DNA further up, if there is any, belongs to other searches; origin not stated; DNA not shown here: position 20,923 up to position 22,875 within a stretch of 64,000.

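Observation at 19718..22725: cNMP-gated two-component operon whose output domain is a flavoprotein rather than a DNA-binding domain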

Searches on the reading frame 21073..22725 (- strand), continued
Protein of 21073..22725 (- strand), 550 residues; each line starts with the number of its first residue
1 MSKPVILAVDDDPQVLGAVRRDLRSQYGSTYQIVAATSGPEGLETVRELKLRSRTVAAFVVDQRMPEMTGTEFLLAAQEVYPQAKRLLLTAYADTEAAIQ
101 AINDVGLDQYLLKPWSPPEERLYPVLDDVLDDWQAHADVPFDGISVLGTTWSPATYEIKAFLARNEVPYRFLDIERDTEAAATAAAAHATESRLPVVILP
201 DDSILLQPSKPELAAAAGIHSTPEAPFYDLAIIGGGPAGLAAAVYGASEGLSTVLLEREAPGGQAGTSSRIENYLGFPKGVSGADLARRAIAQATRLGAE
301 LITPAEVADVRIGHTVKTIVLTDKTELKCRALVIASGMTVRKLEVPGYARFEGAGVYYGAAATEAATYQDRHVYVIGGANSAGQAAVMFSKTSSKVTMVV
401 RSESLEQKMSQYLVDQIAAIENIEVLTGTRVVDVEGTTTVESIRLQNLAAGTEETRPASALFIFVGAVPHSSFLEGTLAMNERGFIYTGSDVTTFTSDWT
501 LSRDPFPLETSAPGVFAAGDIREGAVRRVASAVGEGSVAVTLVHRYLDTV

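Call 56: predict_structure(alignment_id=A2)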
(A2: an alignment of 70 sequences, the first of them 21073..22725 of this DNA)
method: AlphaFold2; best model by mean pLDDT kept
length: 550 residues; sequences in the alignment: 70
mean_pLDDT: 79.9   pTM: 0.53
mean pLDDT of the five models: 79.9, 79.0, 77.9, 76.9, 75.9
residues with pLDDT >= 90: 149; 70-90: 277; 50-70: 98; < 50: 26
segments of 3 or more residues with pLDDT < 50: 220-223, 269-276, 358-360, 526-530
pLDDT, mean of each block of 10 residues (from residue 1): 87 89 88 94 92 87 90 93 88 62 76 63 78 63 78 81 74 82 76 79 85 75 71 86 85 84 53 48 68 79 87 86 90 78 69 52 68 85 84 92 85 90 95 84 92 89 69 90 84 88 87 88 52 79 79
secondary structure, 60 per line:
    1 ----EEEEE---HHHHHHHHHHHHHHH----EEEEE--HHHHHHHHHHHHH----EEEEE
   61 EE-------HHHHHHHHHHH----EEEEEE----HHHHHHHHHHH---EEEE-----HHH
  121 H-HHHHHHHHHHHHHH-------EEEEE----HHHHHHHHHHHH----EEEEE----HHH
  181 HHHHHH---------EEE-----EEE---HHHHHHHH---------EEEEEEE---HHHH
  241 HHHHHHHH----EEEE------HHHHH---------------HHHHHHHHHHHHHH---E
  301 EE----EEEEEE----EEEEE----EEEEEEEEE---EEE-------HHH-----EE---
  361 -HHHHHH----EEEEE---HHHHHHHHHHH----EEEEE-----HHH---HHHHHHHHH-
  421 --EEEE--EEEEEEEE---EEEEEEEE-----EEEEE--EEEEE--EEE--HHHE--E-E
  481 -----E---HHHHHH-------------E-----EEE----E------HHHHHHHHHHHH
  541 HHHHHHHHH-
elements in order: E5-9 H13-27 E32-36 H39-51 E56-62 H70-80 E85-90 H95-105 E109-112 H118-121 H123-136 E144-148 H153-164 E169-173 H178-186 E196-198 E204-206 H210-217 E227-233 H237-248 E253-256 H263-267 H283-296 E300-302 E307-312 E317-321 E326-334 E338-340 H362-367 E372-376 H380-390 E395-399 H411-419 E423-426 E429-436 E440-447 E453-457 E460-464 E467-469 H490-495 E515-517 H529-549

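Call 61: fold_search(model_id=the predicted structure, library=pdb)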
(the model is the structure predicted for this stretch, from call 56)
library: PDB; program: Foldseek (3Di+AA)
matches with E <= 10: 1936; with E <= 0.001: 1236
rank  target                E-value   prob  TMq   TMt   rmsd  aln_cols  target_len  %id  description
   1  7jyp                  3.8e-29  1.00  0.49  0.84   3.4       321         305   33  Structure of thioredoxin reductase from the thermophilic eubacterium Thermosipho africanus TCF52B (released 2021-10-06)
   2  4xvg                  1.4e-28  1.00  0.50  0.52  25.9       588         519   19  Crystal structure of Alkylhydroperoxide Reductase Subunit AhpF from Escherichia coli (released 2016-02-24)
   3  4o5q                  3.7e-28  1.00  0.49  0.52  22.4       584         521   19  Crystal Structure of the Alkylhydroperoxide Reductase AhpF from Escherichia coli (released 2014-11-05)
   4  1hyu                  5.2e-28  1.00  0.48  0.50  23.4       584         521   20  CRYSTAL STRUCTURE OF INTACT AHPF (released 2001-02-14)
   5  8cci                  6.8e-28  1.00  0.49  0.83   3.4       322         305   30  Crystal structure of Mycobacterium smegmatis thioredoxin reductase (released 2023-07-26)
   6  2q7v_A                1.0e-27  1.00  0.49  0.82   4.0       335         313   31  Crystal Structure of Deinococcus Radiodurans Thioredoxin Reductase (released 2008-07-08)
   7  2q7v_B                1.1e-27  1.00  0.49  0.82   3.8       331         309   31  Crystal Structure of Deinococcus Radiodurans Thioredoxin Reductase (released 2008-07-08)
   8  9xub_A                1.3e-27  1.00  0.49  0.84   3.2       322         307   31  Crystal Structure of Thioredoxin reductase from Mycobacterium tuberculosis. (released 2026-02-04)
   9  5uth                  2.5e-27  1.00  0.49  0.84   3.3       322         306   30  Crystal structure of thioredoxin reductase from Mycobacterium smegmatis in complex with FAD (released 2017-03-08)
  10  9xub_C                2.9e-27  1.00  0.50  0.85   3.1       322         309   31  Crystal Structure of Thioredoxin reductase from Mycobacterium tuberculosis. (released 2026-02-04)
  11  7aaw_A                4.3e-27  1.00  0.47  0.78   3.9       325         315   33  Thioredoxin Reductase from Bacillus cereus (released 2021-09-15)
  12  5uwy                  5.7e-27  1.00  0.47  0.81   3.8       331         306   28  The crystal structure of thioredoxin reductase from Streptococcus pyogenes MGAS5005 (released 2017-03-15)
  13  6bpy_A                7.5e-27  1.00  0.48  0.78   3.6       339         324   28  Aspergillus fumigatus Thioredoxin Reductase (released 2019-01-09)
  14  3f8p_D                1.2e-26  1.00  0.49  0.83   3.3       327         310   27  Structure of Sulfolobus solfataricus TrxR-B3 (released 2009-01-13)
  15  7aaw_B                1.5e-26  1.00  0.48  0.82   3.6       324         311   32  Thioredoxin Reductase from Bacillus cereus (released 2021-09-15)
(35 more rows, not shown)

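Call 62: find_encoding_contigs(protein=P0406, flank=6000, max_places=1)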
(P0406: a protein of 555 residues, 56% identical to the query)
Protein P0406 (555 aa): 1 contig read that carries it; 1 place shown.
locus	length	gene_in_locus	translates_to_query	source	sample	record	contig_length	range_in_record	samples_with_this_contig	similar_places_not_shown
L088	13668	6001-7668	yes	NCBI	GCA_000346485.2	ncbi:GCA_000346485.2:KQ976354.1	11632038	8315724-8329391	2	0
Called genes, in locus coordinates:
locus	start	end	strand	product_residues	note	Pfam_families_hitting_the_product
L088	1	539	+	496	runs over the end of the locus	-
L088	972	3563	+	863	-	PF05860:TPS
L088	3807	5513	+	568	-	PF13103:TonB_2, PF03544:TonB_C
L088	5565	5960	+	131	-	PF00903:Glyoxalase, PF12681:Glyoxalase_2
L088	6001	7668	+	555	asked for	PF00072:Response_reg, PF00890:FAD_binding_2 (weak), PF01266:DAO (weak), PF03486:HI0933_like (faint), PF07992:Pyr_redox_2, PF12831:FAD_oxidored (weak), PF13738:Pyr_redox_3, PF00070:Pyr_redox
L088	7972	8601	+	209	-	PF05685:Uma2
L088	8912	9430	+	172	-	-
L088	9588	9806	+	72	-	PF02604:PhdYeFM_antitox, PF10047:DUF2281 (weak)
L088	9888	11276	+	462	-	PF00027:cNMP_binding, PF02518:HATPase_c, PF14501:HATPase_c_5 (weak)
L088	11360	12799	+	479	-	PF00027:cNMP_binding, PF02518:HATPase_c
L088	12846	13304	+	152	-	-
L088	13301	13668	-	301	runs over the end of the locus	PF00165:HTH_AraC, PF12833:HTH_18, PF00165:HTH_AraC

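Call 63: find_encoding_contigs(protein=P0462, flank=6000, max_places=1)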
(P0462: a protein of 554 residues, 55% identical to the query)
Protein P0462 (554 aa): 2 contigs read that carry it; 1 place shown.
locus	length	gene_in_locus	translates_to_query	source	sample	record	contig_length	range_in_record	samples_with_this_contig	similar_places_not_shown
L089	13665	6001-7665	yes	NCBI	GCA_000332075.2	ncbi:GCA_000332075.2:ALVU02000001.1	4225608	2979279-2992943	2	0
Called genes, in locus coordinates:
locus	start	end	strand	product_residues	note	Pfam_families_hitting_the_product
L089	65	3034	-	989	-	PF18083:PutA_N, PF01619:Pro_dh, PF00171:Aldedh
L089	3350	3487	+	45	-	-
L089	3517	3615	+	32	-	-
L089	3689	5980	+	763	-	PF00989:PAS, PF08448:PAS_4 (weak), PF13188:PAS_8, PF13426:PAS_9, PF00512:HisKA, PF02518:HATPase_c, PF00072:Response_reg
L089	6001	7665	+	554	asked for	PF00072:Response_reg, PF00890:FAD_binding_2 (faint), PF01266:DAO (weak), PF03486:HI0933_like (faint), PF07992:Pyr_redox_2, PF12831:FAD_oxidored (weak), PF13738:Pyr_redox_3, PF00070:Pyr_redox (weak)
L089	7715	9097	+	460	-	PF00027:cNMP_binding, PF14501:HATPase_c_5 (faint), PF02518:HATPase_c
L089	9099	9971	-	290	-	PF13370:Fer4_13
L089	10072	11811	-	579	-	-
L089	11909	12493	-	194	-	PF01066:CDP-OH_P_transf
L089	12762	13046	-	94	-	-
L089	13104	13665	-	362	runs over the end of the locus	PF05222:AlaDh_PNT_N, PF01262:AlaDh_PNT_C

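Call 72: search_protein_families(library=pfam, proteins=[L085:5093-5887:-, L087:5094-5888:-, L086:5083-5814:-], max_evalue=10)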
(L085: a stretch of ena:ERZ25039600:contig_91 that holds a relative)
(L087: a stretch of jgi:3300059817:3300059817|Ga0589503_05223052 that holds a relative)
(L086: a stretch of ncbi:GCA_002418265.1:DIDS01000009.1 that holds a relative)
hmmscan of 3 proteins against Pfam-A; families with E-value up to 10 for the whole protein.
L085:5093-5887:- (264 aa): 2 families
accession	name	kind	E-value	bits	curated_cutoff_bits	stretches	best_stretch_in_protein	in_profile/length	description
PF12706.13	Lactamase_B_2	-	3.9e-20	72.8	27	1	44-228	5-198/200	Beta-lactamase superfamily domain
PF00753.33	Lactamase_B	-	3.7e-06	27.5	22.7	1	26-87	3-68/196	Metallo-beta-lactamase superfamily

L087:5094-5888:- (264 aa): 2 families
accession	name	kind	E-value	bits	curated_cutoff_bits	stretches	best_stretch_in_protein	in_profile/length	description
PF12706.13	Lactamase_B_2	-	2.1e-19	70.4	27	1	44-228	5-198/200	Beta-lactamase superfamily domain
PF00753.33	Lactamase_B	-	1.7e-05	25.3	22.7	1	27-81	4-62/196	Metallo-beta-lactamase superfamily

L086:5083-5814:- (243 aa): 2 families
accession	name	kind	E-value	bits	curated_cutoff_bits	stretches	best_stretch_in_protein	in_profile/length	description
PF12706.13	Lactamase_B_2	-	2.1e-20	73.6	27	1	22-207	5-198/200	Beta-lactamase superfamily domain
PF00753.33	Lactamase_B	-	0.0013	19.2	22.7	1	22-152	20-155/196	Metallo-beta-lactamase superfamily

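Call 74: search_protein_families(library=pfam, proteins=[L007:4440-6053:+, L020:5449-6867:+], max_evalue=0.01)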
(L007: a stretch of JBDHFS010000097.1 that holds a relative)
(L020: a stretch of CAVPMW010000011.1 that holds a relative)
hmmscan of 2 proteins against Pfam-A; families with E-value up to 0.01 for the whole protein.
L007:4440-6053:+ (538 aa): 3 families
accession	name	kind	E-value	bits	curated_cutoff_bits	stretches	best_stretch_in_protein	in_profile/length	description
PF02518.31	HATPase_c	-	2.9e-25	89.3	26.4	1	431-534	4-109/111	Histidine kinase-, DNA gyrase B-, and HSP90-like ATPase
PF14501.12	HATPase_c_5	-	0.00081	19.7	22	1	433-531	6-100/102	GHKL domain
PF00512.31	HisKA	-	0.0017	18.8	26.9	0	222-282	2-48/66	His Kinase A (phospho-acceptor) domain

L020:5449-6867:+ (473 aa): 4 families
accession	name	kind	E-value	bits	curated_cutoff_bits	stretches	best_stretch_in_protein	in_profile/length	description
PF00072.30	Response_reg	-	2.5e-28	98.9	30.2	1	9-119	1-109/111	Response regulator receiver domain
PF02518.31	HATPase_c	-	5.3e-27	94.9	26.4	1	362-465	5-110/111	Histidine kinase-, DNA gyrase B-, and HSP90-like ATPase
PF14501.12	HATPase_c_5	-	7.6e-05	23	22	1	363-461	6-100/102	GHKL domain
PF13589.12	HATPase_c_3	-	0.0081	16.6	25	0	363-411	3-50/137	Histidine kinase-, DNA gyrase B-, and HSP90-like ATPase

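Call 80: find_encoding_contigs(protein=P0099, flank=7000, max_places=1)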
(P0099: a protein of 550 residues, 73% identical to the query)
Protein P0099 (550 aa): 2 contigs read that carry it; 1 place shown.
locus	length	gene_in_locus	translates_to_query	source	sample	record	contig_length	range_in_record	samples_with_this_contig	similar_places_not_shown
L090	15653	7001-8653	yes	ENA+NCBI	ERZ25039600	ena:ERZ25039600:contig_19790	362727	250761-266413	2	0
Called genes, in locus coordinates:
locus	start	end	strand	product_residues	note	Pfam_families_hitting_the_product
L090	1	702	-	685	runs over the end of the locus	PF00580:UvrD-helicase, PF13245:AAA_19, PF13361:UvrD_C, PF13538:UvrD_C_2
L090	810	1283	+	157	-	PF08327:AHSA1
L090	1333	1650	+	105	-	-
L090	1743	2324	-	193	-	PF04264:YceI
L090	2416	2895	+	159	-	PF01047:MarR, PF12802:MarR_2, PF13412:HTH_24 (weak)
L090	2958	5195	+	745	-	PF12229:PG_binding_4 (weak), PF04294:VanW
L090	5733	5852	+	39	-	-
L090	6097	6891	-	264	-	PF00753:Lactamase_B (weak), PF12706:Lactamase_B_2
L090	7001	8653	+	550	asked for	PF00072:Response_reg, PF01946:Thi4 (faint), PF01266:DAO (weak), PF03486:HI0933_like (faint), PF07992:Pyr_redox_2, PF12831:FAD_oxidored (weak), PF13738:Pyr_redox_3, PF00070:Pyr_redox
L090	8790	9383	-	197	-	-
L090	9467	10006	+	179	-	PF02518:HATPase_c, PF14501:HATPase_c_5 (weak)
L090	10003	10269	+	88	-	PF02148:zf-UBP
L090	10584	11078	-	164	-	PF12724:Flavodoxin_5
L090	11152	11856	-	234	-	PF01083:Cutinase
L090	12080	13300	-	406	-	-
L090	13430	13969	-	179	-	PF02397:Bac_transf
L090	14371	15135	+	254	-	-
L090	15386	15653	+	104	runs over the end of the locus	-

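Call 81: find_encoding_contigs(protein=P0077, flank=7000, max_places=1)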
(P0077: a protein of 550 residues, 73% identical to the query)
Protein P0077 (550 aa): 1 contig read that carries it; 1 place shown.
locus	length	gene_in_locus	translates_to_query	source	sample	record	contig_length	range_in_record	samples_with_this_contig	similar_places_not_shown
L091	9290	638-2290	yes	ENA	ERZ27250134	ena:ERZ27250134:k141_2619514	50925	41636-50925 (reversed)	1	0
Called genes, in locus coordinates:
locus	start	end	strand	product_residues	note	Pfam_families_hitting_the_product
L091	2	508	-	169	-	?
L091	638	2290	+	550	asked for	PF00072:Response_reg, PF00890:FAD_binding_2 (weak), PF01266:DAO (faint), PF03486:HI0933_like (faint), PF07992:Pyr_redox_2, PF12831:FAD_oxidored (weak), PF13738:Pyr_redox_3, PF00070:Pyr_redox (weak)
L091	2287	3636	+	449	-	PF00027:cNMP_binding, PF02518:HATPase_c, PF14501:HATPase_c_5 (weak)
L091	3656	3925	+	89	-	PF02148:zf-UBP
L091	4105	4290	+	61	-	-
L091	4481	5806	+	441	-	PF00501:AMP-binding, PF14535:AMP-binding_C_2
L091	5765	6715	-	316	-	PF13527:Acetyltransf_9 (weak), PF00583:Acetyltransf_1, PF13508:Acetyltransf_7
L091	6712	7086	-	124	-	-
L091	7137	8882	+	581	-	PF00005:ABC_tran, PF13555:AAA_29 (faint), PF02463:SMC_N (faint), PF13304:AAA_21 (faint), PF13604:AAA_30 (faint), PF12848:ABC_tran_Xtn (weak), PF00005:ABC_tran, PF16326:ABC_tran_CTD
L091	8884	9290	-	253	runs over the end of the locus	PF13489:Methyltransf_23, PF05175:MTS, PF13847:Methyltransf_31, PF08241:Methyltransf_11, PF08242:Methyltransf_12, PF13649:Methyltransf_25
